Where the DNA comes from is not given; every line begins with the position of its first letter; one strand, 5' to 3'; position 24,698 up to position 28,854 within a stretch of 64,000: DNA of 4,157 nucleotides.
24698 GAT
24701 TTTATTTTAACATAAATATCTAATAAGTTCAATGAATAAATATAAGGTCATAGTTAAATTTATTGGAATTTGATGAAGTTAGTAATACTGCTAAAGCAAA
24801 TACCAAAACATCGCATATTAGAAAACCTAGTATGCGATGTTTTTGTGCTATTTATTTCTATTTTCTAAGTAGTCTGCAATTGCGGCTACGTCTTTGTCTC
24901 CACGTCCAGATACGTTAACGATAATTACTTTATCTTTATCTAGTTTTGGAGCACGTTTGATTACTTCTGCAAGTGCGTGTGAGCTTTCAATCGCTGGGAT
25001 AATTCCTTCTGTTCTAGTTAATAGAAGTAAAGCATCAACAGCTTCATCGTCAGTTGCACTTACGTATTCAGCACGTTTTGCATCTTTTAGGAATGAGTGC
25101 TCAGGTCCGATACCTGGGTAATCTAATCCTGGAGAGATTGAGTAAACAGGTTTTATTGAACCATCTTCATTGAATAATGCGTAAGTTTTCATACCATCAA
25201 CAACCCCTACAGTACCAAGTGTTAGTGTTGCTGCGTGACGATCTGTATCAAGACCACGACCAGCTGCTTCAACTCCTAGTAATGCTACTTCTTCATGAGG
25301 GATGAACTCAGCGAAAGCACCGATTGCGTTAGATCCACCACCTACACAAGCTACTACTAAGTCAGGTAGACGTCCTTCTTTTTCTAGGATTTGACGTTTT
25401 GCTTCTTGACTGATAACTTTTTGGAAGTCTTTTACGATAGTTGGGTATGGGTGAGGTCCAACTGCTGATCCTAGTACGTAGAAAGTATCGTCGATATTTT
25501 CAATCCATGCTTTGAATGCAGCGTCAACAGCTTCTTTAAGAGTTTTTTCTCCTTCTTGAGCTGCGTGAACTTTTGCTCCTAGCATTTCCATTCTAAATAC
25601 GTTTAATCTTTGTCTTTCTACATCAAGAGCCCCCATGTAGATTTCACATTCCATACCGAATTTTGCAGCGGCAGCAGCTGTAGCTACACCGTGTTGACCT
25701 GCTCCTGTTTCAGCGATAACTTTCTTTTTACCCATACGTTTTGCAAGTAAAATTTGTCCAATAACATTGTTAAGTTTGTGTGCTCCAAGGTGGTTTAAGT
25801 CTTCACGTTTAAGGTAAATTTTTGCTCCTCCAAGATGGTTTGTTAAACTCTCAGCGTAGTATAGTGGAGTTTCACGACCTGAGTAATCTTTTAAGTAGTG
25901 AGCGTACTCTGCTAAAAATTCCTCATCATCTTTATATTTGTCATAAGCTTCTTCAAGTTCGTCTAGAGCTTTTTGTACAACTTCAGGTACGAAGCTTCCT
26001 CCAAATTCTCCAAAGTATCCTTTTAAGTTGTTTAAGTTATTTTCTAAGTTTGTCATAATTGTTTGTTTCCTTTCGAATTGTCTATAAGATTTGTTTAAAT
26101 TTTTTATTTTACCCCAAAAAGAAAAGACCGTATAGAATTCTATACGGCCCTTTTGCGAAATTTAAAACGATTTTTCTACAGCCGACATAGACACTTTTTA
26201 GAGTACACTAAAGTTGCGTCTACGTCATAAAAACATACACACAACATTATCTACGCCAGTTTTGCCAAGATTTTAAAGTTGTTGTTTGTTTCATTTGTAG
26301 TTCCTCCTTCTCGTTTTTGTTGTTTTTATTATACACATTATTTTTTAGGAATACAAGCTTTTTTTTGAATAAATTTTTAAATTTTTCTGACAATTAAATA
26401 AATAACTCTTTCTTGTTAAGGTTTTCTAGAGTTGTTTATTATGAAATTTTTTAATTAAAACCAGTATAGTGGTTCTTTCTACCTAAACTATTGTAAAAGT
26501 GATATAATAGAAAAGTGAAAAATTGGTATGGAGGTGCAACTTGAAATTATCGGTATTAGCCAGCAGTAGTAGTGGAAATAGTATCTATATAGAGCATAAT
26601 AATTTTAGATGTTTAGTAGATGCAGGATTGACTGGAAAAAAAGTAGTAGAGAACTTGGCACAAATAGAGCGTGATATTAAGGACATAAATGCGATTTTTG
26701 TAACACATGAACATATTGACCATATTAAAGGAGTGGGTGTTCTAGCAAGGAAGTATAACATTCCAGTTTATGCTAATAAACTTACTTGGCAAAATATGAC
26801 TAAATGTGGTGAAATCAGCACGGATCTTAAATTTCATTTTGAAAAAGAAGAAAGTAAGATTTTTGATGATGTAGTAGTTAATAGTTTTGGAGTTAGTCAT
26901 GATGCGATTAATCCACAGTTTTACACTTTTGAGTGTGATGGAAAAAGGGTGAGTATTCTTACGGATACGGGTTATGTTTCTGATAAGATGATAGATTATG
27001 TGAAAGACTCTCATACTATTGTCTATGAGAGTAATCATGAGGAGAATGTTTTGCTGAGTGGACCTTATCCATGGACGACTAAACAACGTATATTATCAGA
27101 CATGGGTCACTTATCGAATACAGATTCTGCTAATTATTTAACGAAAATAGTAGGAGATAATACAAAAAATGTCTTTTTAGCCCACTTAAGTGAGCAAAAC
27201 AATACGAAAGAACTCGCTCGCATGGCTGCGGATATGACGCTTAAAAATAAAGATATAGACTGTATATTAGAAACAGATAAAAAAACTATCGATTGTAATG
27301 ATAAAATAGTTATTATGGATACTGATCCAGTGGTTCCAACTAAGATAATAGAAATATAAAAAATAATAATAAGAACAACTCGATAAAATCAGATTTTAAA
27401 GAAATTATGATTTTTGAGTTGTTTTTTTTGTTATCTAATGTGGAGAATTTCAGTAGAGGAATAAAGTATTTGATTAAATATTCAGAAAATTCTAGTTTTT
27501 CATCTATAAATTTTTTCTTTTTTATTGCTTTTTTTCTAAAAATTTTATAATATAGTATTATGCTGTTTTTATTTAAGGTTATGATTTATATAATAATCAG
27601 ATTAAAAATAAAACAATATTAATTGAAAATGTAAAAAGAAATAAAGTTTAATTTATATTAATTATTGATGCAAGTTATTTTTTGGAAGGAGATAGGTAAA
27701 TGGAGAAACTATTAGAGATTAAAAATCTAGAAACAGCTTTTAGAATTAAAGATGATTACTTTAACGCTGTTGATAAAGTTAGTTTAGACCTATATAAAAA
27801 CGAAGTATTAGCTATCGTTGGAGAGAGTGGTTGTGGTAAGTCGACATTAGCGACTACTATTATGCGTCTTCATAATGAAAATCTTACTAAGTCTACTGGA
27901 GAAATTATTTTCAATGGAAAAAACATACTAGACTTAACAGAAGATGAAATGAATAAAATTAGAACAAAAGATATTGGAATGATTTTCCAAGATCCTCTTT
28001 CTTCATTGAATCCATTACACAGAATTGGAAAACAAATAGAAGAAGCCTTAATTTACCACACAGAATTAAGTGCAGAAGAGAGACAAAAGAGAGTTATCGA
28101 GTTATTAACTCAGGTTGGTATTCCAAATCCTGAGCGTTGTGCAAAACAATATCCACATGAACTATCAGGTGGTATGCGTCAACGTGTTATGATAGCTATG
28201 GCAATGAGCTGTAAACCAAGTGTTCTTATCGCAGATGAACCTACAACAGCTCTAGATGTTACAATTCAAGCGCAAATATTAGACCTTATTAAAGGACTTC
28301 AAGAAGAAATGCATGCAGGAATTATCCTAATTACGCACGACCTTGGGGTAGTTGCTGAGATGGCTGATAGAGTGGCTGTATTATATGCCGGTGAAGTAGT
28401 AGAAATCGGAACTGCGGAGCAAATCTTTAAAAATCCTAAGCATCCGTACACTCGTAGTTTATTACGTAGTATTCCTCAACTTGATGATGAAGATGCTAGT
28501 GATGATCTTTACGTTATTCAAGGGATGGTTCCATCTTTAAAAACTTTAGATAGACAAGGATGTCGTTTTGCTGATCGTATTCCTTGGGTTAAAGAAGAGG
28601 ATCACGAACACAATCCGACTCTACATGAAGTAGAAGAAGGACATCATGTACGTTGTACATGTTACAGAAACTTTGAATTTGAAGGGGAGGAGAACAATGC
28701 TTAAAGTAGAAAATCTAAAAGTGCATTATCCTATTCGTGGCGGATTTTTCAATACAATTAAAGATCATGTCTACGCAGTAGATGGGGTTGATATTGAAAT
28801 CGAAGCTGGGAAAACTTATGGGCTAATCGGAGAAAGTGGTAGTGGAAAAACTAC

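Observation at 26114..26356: Ribosome-type attenuator: a 15-codon leader ORF with two Trp codons in front of trpB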

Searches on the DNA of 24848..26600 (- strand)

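Call 4: search_rna_families(source=window, start=25900, end=26600, threshold=evalue, max_evalue=10, show_alignments=3)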
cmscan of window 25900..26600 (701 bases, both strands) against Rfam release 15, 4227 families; matches with E-value up to 10: 8.
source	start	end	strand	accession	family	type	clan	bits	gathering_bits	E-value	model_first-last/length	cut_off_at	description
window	26116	26226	-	RF04312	trpB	Cis-reg;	-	68.9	59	1.2e-09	1-107/107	no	trpB ncRNA motif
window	26099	26172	-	RF02031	tpke11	Gene; sRNA;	-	24.4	43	0.0077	1-77/77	no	tpke11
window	26184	26292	+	RF04312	trpB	Cis-reg;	-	23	59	0.97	1-107/107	no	trpB ncRNA motif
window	25904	25990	-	RF00474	snosnR57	Gene; snRNA; snoRNA; CD-box;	-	18.8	50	6.9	1-95/95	no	Small nucleolar RNA snR57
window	26119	26193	-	RF00111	SdsR_RyeB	Gene; sRNA;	CL00105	17.4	38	2.4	1-100/100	no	SdsR_RyeB RNA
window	26065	26267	-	RF01992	VIS1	Gene; lncRNA;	-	16.1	100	3.8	1-202/202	no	Viral integration site 1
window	26104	26263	-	RF02863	sRNA_2410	Gene; sRNA;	-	15.3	61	7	1-196/196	no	Enterococcus sRNA 2410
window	26310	26358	+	RF01886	HSR-omega_2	Gene; lncRNA;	-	12.7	55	7.5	1-87/87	no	Heat shock gene hsromega conserved region 2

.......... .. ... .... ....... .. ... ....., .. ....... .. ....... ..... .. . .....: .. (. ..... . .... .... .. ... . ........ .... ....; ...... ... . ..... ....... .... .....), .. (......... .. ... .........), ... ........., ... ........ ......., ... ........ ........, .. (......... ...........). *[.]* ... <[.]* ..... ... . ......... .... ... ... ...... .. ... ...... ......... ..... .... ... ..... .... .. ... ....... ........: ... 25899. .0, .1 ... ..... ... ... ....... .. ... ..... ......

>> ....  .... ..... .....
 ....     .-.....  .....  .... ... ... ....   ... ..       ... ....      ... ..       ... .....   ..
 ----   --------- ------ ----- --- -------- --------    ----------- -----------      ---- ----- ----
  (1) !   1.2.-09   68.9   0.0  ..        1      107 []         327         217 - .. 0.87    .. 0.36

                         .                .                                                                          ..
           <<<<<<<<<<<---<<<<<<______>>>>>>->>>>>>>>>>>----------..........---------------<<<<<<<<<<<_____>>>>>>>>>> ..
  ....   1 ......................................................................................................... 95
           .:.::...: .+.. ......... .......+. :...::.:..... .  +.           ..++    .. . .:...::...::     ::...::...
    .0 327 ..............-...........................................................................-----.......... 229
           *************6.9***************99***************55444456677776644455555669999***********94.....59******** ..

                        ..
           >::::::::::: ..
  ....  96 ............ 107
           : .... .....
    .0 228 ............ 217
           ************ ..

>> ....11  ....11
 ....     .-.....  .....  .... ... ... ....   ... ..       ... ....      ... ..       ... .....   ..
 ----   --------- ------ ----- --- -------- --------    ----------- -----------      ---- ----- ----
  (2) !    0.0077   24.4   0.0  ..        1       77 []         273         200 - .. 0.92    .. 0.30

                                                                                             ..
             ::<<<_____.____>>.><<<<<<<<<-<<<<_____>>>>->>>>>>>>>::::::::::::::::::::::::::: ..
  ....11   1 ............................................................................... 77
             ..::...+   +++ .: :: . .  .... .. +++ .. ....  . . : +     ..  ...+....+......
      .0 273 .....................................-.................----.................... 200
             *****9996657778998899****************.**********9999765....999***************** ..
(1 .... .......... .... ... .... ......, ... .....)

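Call 25: search_rna_families(sources=[L011, L028, L032, L035, L037, L043, L047, L048, L050, L051, L055, L056, L059, L062, L003, L004, L049, L019], threshold=gathering)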
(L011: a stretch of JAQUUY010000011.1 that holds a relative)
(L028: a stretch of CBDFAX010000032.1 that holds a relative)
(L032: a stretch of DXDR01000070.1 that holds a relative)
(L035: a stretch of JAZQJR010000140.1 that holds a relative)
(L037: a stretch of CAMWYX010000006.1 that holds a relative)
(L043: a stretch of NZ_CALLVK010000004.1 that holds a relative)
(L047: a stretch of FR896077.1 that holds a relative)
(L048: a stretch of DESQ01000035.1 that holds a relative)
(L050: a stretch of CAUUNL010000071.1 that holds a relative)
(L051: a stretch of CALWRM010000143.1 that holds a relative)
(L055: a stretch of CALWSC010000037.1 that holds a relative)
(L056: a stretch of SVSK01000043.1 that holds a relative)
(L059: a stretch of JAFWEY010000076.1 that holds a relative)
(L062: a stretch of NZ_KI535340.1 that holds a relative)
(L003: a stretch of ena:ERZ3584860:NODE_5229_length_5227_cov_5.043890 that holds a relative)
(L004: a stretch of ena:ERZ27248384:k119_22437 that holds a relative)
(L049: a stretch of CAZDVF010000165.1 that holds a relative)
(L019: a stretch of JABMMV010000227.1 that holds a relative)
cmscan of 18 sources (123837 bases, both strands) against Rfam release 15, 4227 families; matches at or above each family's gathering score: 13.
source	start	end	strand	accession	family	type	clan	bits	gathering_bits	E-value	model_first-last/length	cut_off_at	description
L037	6199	6271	+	RF03064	RAGATH-18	Gene; sRNA;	-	73.7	44.9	1.3e-12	1-71/71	no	RAGATH-18 RNA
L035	2326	2398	-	RF00005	tRNA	Gene; tRNA;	CL00001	71.3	29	2.6e-13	1-71/71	no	tRNA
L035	2160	2232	-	RF00005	tRNA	Gene; tRNA;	CL00001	69.6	29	8e-13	1-71/71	no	tRNA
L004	2331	2441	+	RF04312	trpB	Cis-reg;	-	68.9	59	2.1e-07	1-107/107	no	trpB ncRNA motif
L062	586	696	+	RF04312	trpB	Cis-reg;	-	65.9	59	8e-07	1-107/107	no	trpB ncRNA motif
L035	2075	2147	-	RF00005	tRNA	Gene; tRNA;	CL00001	65.7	29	9e-12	1-71/71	no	tRNA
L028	1875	1985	-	RF04312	trpB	Cis-reg;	-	65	59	1.2e-06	1-107/107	no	trpB ncRNA motif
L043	2250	2360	+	RF04312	trpB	Cis-reg;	-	65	59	1.2e-06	1-107/107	no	trpB ncRNA motif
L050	1424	1534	+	RF04312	trpB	Cis-reg;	-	65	59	1.2e-06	1-107/107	no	trpB ncRNA motif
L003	240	350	+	RF04312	trpB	Cis-reg;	-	65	59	1.2e-06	1-107/107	no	trpB ncRNA motif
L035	1357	1427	-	RF00005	tRNA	Gene; tRNA;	CL00001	64.1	29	2.6e-11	1-71/71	no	tRNA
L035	2242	2315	-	RF00005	tRNA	Gene; tRNA;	CL00001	63.8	29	3.1e-11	1-71/71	no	tRNA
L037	412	495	-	RF00005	tRNA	Gene; tRNA;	CL00001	54.3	29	1.2e-08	1-71/71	no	tRNA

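Call 32: search_rna_families(sources=[L064, L065, L002, L001], threshold=gathering)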
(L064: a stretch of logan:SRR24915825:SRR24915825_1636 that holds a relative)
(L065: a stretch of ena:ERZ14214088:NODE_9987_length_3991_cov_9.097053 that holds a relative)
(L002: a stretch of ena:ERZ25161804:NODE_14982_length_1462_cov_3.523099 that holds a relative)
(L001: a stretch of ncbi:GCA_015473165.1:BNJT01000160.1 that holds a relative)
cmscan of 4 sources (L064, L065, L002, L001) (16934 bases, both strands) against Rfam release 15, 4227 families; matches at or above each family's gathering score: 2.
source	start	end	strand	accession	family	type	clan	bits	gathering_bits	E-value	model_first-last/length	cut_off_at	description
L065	2045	2276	+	RF00230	T-box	Cis-reg; leader;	-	103.8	93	2.1e-22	1-219/219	no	T-box leader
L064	2300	2408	+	RF04312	trpB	Cis-reg;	-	66.1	59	1e-07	1-107/107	no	trpB ncRNA motif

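Call 77: search_rna_families(source=L065, start=1990, end=2440, threshold=evalue, max_evalue=0.001, show_alignments=1)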
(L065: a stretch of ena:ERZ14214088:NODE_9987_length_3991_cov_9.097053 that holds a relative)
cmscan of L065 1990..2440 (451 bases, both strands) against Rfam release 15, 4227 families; matches with E-value up to 0.001: 1.
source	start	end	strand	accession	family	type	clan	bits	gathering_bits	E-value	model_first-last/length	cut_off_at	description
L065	2045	2276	+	RF00230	T-box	Cis-reg; leader;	-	103.8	93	5.5e-24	1-219/219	no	T-box leader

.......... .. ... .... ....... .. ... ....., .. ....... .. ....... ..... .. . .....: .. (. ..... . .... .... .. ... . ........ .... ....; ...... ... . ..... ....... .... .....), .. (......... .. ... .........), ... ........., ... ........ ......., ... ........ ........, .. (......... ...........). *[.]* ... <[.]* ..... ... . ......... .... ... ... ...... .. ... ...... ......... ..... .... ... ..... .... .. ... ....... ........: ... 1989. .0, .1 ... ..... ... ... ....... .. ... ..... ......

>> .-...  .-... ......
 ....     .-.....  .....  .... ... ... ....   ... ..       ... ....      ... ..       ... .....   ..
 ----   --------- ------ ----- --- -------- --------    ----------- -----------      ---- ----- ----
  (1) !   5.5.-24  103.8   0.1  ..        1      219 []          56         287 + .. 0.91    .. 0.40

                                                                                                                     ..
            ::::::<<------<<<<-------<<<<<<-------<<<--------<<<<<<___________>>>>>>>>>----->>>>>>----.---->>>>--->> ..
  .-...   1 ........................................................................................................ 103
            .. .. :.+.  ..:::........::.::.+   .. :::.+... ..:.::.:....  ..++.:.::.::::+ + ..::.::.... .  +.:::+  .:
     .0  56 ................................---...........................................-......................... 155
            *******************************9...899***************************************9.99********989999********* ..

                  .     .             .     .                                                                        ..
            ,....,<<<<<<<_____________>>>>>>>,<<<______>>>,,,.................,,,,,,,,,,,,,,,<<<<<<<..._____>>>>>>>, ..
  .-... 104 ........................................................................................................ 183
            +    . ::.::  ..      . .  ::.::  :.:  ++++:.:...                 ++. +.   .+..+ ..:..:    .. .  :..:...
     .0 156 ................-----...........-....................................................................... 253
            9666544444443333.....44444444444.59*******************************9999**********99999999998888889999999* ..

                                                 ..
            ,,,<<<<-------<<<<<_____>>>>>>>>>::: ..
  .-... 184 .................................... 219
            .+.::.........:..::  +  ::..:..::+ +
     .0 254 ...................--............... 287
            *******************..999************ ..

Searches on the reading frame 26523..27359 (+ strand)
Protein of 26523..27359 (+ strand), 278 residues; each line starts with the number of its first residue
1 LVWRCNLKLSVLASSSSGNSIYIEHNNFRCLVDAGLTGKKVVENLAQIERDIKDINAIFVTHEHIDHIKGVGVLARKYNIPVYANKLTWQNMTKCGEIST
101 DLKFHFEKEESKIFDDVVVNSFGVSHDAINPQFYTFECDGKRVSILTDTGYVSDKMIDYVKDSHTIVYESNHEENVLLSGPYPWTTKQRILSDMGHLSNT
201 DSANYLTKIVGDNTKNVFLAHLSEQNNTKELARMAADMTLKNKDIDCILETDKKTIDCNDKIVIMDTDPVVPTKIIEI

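Call 14: search_protein_families(library=ncbifam, proteins=[window:26523-27359:+])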
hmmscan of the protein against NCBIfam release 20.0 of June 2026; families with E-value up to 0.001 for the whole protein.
window:26523-27359:+ (278 aa): 26 families (the best 25 are shown)
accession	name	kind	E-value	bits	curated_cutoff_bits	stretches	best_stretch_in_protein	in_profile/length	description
NF012229.1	bla_class_B_core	domain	3e-12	46.9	100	1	19-112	16-106/139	metallo-beta-lactamase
TIGR02651.1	RNase_Z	equivalog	9.2e-10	38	292.95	1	19-78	19-75/302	ribonuclease Z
NF033088.2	bla_subclass_B1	equivalog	1.1e-09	38.3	200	1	15-126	28-139/217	subclass B1 metallo-beta-lactamase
NF047419.1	RNase_J1_RnjA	exception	4.3e-09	35.6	820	1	39-126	44-135/549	ribonuclease J1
TIGR03413.1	GSH_gloB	equivalog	7.4e-09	35.3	200.8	1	19-114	10-102/248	hydroxyacylglutathione hydrolase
TIGR03307.1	PhnP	equivalog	7.4e-08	32.1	272.25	1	20-164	39-178/249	phosphonate metabolism protein PhnP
TIGR03675.1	arCOG00543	equivalog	4.6e-07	28.4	580.2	1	20-93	190-268/631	beta-CASP ribonuclease aCPSF1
TIGR00649.1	MG423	subfamily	5.9e-07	28.3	400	1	39-90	43-95/546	RNase J family beta-CASP ribonuclease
NF041257.1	GntH_guanitoxin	equivalog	8e-07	28.2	333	1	16-71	29-84/374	guanitoxin biosynthesis MBL fold metallo-hydrolase GntH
NF001911.0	PRK00685.1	equivalog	1.3e-06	28.1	144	1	20-154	10-149/228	metal-dependent hydrolase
NF000801.0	PRK00055.1-3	equivalog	2.1e-06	27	252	1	19-100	21-106/307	ribonuclease Z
NF038231.1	MBL_Geo_Pelo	equivalog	3e-06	27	360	1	19-94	35-110/250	GPMC system MBL fold metallohydrolase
NF047919.1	lactonase_YtnP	equivalog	3.9e-06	26.3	425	1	39-90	84-141/274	YtnP family quorum-quenching lactonase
NF033105.1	bla_subclass_B3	equivalog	5.8e-06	25.8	240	1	23-106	28-113/257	subclass B3 metallo-beta-lactamase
NF002558.0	PRK02126.1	subfamily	1.4e-05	24.3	315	1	31-76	31-69/345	ribonuclease Z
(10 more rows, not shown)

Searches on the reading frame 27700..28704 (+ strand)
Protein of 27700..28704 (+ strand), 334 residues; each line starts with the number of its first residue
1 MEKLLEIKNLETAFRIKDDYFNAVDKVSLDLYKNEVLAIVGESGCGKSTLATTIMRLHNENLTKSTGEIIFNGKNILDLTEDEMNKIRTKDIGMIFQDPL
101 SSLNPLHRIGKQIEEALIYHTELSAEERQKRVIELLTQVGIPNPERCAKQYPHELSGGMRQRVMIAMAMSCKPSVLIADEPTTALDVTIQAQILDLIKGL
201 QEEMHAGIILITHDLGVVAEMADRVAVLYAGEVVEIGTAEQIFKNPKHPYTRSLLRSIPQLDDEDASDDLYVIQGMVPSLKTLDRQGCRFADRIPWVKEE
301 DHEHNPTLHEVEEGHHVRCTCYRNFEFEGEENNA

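Call 14: search_protein_families(library=ncbifam, proteins=[window:27700-28704:+])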
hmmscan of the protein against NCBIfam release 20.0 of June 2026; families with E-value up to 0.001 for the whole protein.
window:27700-28704:+ (334 aa): 191 families (the best 25 are shown)
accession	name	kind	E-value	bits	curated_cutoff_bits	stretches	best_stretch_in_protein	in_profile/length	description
NF043079.1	MMSYN1_0167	equivalog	6.5e-114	381.7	740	2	82-318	298-531/561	oligopeptide ABC transporter ATP-binding protein OppD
NF007010.1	PRK09473.1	subfamily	1.1e-101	339.8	575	1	4-323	1-313/318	oligopeptide ABC transporter ATP-binding protein OppD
NF008246.0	PRK11022.1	equivalog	2.5e-96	322.6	541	1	4-320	3-315/326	dipeptide ABC transporter ATP-binding protein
NF007613.0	PRK10261.1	equivalog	2.6e-93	313.5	1077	1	3-263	11-277/623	glutathione ABC transporter ATP-binding protein GsiA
NF008453.0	PRK11308.1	subfamily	2.2e-85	286.9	408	1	4-322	12-326/334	dipeptide ABC transporter ATP-binding protein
NF011713.0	PRK15134.1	equivalog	4.5e-85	286.2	834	1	3-266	4-268/529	microcin C ABC transporter ATP-binding protein YejF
NF011659.0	PRK15079.1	equivalog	8.5e-83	277.8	540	1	5-320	12-329/334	murein tripeptide/oligopeptide ABC transporter ATP binding protein OppF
TIGR02770.1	nickel_nikD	equivalog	9.1e-82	273.9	318.7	1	24-256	2-227/230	nickel import ATP-binding protein NikD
NF047576.1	opine_ATP_CntF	equivalog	8e-78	261.3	385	1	4-263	2-258/264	staphylopine uptake ABC transporter ATP-binding protein CntF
NF047578.1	opine_ATP_CntD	equivalog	8.4e-77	258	380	1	4-262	2-257/266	staphylopine uptake ABC transporter ATP-binding protein CntD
NF011674.0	PRK15093.1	equivalog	8.1e-71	238.8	627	1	4-325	3-327/330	putrescine export ABC transporter ATP-binding protein SapD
NF043071.1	DppF_dipep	equivalog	1.8e-70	238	660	1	17-319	32-324/331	dipeptide ABC transporter ATP-binding subunit DppF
NF043078.1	MMSYN1_0168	equivalog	1.7e-69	235.1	800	3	129-267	470-606/649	oligopeptide ABC transporter ATP-binding protein OppF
TIGR01186.1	proV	subfamily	9.9e-55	186.1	326.6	1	22-258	7-233/363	betaine/proline/choline family ABC transporter ATP-binding protein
TIGR02769.1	nickel_nikE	equivalog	7.9e-53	179.6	332.55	1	15-258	18-253/265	nickel import ATP-binding protein NikE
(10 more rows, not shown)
